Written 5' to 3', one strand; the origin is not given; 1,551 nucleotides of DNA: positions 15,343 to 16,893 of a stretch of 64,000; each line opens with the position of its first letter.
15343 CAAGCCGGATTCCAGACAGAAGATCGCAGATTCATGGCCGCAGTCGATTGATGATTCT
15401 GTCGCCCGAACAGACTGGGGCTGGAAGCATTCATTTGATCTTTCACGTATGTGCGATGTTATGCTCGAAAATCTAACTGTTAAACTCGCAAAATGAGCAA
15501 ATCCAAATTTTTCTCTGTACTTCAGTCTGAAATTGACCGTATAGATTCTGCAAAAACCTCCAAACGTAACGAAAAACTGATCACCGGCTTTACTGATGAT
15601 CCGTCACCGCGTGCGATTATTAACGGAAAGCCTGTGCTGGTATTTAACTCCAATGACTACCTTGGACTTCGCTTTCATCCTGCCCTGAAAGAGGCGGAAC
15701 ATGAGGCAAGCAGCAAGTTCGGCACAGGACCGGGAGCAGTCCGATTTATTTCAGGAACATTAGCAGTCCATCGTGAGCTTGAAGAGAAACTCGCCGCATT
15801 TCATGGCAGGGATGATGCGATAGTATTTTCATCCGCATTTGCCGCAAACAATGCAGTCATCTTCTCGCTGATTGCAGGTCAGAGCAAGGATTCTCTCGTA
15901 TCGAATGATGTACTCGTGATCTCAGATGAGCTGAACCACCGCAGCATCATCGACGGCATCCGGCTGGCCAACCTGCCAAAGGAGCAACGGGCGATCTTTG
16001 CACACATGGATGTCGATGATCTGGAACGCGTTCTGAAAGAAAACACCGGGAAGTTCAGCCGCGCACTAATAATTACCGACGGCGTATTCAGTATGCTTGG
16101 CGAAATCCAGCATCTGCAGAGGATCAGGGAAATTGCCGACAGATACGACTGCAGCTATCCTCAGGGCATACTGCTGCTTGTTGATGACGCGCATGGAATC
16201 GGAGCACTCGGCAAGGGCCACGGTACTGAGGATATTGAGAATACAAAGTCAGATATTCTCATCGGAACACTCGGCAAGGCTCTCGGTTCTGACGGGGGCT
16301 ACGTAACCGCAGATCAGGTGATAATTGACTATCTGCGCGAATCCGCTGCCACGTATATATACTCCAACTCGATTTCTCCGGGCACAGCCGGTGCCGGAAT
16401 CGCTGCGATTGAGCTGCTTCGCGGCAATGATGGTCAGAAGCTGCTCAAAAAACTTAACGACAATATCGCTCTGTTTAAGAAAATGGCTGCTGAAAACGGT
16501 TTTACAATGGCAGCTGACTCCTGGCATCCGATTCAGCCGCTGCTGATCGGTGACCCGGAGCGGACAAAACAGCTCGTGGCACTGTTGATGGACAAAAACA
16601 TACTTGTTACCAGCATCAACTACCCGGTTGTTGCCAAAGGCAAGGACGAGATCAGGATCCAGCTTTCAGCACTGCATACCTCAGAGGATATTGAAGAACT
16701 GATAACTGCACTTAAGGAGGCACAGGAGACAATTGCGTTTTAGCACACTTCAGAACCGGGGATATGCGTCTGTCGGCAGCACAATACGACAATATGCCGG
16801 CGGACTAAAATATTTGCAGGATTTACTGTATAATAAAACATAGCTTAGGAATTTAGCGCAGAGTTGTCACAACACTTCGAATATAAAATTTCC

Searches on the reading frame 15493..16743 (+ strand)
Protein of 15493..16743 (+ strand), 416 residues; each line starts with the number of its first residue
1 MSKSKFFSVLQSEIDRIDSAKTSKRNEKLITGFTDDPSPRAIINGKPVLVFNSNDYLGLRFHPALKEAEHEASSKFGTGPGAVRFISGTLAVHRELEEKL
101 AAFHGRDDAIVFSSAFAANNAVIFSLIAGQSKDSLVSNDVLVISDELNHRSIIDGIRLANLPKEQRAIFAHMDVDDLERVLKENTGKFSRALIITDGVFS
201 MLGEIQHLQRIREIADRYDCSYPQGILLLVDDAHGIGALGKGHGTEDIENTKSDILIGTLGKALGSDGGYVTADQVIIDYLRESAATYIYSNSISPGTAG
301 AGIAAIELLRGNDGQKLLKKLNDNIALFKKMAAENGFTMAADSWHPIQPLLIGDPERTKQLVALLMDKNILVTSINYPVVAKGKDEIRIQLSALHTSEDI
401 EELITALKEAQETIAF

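Call 66: search_protein_families(library=pfam, max_evalue=0.0001, proteins=[window:15493-16743:+])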
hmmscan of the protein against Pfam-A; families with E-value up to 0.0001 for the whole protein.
window:15493-16743:+ (416 aa): 2 families
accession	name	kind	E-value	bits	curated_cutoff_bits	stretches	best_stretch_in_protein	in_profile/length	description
PF00155.27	Aminotran_1_2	-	2.3e-44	152.5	19.7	1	47-407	2-361/361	Aminotransferase class I and II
PF01212.27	Beta_elim_lyase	-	2.3e-05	24.3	27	1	94-219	35-162/288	Beta-eliminating lyase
